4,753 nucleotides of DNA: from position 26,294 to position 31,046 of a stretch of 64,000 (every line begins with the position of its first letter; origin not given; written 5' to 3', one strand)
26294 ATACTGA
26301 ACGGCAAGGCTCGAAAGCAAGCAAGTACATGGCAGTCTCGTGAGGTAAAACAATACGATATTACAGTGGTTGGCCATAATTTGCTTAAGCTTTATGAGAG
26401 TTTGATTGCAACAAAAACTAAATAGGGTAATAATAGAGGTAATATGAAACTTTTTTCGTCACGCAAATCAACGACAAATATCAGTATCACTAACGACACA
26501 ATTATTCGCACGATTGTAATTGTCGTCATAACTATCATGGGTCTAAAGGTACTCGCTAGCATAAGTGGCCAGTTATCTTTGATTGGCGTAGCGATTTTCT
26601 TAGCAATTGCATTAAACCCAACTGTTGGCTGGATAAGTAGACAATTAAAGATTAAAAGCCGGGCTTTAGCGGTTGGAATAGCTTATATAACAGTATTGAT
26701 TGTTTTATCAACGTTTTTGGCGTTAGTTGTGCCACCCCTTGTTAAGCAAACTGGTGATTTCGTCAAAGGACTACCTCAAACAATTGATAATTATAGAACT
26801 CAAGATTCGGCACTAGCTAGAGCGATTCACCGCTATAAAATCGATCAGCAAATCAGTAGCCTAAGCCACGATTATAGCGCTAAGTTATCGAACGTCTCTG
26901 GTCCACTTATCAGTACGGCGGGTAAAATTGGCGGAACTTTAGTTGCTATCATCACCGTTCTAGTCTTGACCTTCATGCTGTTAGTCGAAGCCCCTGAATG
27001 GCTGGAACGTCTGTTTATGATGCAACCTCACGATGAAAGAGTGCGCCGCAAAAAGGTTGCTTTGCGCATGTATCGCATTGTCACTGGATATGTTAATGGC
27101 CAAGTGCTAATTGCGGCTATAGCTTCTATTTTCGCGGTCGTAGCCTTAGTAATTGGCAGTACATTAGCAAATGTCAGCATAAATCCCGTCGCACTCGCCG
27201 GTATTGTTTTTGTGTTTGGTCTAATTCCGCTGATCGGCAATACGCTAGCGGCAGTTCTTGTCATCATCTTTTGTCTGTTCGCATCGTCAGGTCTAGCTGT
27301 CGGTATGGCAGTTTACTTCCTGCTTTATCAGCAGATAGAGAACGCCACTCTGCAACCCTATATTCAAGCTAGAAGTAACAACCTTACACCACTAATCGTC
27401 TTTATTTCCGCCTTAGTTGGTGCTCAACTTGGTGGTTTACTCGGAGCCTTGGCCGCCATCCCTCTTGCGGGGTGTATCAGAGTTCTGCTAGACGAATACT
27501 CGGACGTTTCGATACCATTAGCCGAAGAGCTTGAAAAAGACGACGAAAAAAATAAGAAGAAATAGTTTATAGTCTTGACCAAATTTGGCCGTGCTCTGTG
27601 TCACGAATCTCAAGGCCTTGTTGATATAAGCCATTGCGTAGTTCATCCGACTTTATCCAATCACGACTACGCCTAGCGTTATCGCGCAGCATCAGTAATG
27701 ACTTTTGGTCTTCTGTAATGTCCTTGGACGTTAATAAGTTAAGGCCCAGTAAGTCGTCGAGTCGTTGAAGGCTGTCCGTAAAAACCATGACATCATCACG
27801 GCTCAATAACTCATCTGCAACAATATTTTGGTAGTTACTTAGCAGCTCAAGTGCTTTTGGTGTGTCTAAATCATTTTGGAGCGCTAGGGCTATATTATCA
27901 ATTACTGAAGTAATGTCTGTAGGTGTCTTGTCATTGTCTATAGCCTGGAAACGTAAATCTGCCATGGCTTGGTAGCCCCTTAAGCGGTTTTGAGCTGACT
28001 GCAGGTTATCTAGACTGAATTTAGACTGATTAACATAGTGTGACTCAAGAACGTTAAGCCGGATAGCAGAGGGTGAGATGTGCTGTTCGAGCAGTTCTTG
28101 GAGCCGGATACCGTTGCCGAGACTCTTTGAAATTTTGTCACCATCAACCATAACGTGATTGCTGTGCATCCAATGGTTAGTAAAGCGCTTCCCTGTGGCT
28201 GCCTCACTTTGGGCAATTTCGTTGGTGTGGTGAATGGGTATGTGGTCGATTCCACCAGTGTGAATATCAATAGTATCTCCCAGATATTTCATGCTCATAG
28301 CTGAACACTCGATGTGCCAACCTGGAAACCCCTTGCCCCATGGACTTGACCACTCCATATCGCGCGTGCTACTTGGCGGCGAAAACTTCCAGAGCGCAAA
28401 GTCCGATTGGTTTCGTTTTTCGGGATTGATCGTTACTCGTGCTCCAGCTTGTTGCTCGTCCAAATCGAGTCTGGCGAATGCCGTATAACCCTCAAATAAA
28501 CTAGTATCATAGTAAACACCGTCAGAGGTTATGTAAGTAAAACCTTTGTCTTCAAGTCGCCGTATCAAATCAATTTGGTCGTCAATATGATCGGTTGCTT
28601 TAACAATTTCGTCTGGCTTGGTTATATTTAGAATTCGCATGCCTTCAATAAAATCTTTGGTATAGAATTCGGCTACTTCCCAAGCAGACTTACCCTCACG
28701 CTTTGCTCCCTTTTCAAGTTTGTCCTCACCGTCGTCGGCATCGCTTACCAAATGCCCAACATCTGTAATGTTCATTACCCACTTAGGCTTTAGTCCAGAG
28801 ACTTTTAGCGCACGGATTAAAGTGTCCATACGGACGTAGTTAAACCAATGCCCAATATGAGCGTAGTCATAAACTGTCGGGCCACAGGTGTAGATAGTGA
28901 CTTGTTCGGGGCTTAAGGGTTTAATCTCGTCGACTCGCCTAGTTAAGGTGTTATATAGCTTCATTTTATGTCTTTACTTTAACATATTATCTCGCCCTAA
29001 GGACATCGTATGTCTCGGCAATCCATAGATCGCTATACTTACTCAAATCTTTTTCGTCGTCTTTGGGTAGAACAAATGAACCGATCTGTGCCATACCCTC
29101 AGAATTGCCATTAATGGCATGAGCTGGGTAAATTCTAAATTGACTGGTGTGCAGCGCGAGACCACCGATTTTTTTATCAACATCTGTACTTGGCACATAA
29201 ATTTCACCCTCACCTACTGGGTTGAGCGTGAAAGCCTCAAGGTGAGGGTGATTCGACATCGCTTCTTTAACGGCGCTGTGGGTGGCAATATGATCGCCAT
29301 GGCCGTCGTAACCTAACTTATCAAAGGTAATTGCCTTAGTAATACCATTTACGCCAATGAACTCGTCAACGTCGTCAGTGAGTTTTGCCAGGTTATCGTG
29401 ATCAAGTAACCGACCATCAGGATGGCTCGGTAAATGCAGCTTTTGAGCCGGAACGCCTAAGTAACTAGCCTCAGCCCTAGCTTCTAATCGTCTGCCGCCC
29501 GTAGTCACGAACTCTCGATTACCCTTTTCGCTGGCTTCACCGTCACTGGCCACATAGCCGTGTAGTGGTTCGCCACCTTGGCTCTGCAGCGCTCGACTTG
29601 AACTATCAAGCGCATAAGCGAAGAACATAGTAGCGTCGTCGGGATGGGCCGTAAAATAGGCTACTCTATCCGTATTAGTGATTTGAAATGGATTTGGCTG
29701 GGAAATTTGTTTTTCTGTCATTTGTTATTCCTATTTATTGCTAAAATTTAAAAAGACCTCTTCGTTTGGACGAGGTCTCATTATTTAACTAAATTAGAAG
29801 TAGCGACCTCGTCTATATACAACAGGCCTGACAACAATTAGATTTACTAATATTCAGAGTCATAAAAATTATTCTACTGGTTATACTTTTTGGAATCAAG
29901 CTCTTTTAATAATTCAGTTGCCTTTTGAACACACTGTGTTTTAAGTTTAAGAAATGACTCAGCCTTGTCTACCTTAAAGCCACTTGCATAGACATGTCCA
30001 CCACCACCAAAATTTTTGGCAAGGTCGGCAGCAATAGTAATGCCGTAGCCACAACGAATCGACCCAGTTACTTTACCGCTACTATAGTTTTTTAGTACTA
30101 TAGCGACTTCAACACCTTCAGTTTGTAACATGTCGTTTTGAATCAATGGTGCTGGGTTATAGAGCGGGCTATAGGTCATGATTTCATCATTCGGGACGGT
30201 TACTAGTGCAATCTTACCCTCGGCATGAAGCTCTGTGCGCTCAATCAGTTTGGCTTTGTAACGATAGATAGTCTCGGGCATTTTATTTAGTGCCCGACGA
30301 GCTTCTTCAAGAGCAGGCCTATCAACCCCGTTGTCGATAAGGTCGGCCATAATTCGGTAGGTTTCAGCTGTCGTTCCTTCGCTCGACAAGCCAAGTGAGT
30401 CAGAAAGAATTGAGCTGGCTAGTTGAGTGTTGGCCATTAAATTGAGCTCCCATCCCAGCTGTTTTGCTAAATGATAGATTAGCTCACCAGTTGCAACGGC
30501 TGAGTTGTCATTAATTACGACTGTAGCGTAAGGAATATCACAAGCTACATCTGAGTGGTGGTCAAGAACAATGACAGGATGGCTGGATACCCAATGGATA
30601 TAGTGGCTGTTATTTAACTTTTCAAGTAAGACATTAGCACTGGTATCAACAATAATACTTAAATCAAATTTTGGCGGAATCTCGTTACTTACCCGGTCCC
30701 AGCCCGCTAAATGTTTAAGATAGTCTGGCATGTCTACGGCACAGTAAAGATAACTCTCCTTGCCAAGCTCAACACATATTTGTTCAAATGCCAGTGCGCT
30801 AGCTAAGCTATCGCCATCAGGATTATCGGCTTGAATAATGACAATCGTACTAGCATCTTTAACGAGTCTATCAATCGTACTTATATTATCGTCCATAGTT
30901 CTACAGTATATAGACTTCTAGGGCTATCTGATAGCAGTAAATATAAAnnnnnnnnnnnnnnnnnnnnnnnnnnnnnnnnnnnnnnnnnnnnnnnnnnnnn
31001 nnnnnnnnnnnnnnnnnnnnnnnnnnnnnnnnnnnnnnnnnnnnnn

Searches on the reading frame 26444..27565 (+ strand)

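Call 78: search_protein_families(library=pfam, proteins=[window:26444-27565:+], max_evalue=0.00001)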
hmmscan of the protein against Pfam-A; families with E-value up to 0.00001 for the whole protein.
window:26444-27565:+ (373 aa): 1 family
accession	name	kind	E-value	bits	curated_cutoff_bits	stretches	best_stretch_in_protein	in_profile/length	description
PF01594.21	AI-2E_transport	-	1.4e-45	156.4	34.3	1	25-352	3-326/327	AI-2E family transporter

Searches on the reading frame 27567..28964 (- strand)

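Call 78: search_protein_families(library=pfam, proteins=[window:27567-28964:-], max_evalue=0.00001)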
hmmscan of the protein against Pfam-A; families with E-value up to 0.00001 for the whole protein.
window:27567-28964:- (465 aa): 3 families
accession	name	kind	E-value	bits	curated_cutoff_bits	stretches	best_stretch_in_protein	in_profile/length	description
PF01406.26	tRNA-synt_1e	-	8.2e-94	314.8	27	1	14-325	2-300/301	tRNA synthetases class I (C) catalytic domain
PF09334.17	tRNA-synt_1g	-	2.4e-09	36.9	20.1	0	245-326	295-376/391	tRNA synthetases class I (M)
PF00133.28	tRNA-synt_1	-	1.6e-07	30.9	22.7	0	233-316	330-413/414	tRNA synthetases class I (I, L, M and V)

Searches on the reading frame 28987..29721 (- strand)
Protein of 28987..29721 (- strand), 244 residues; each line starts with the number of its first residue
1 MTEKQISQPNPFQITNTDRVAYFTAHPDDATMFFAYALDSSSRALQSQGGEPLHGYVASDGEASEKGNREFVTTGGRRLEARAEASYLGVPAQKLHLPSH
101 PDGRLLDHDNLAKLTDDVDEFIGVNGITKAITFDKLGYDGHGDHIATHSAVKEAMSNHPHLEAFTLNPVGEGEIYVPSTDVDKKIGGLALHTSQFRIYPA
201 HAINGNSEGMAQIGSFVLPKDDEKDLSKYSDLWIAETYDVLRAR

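Call 80: search_protein_families(library=pfam, proteins=[window:28987-29721:-], max_evalue=0.00001)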
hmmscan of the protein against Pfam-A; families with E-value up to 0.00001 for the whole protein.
window:28987-29721:- (244 aa): 1 family
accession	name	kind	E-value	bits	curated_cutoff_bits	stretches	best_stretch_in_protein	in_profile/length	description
PF02585.22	PIG-L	-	1.6e-14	55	28.2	1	23-155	3-129/129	GlcNAc-PI de-N-acetylase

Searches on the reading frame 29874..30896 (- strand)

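Call 79: search_protein_families(library=pfam, proteins=[window:29874-30896:-], max_evalue=0.00001)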
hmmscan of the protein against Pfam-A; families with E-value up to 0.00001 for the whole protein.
window:29874-30896:- (340 aa): 2 families
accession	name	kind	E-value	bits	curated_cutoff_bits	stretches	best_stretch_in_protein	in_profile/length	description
PF01368.27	DHH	-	8.6e-11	42.6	28.1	1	18-151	2-109/125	DHH family, N-terminal domain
PF02272.25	DHHA1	-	8.5e-07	29.8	25.9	1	254-323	23-100/102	DHHA1 domain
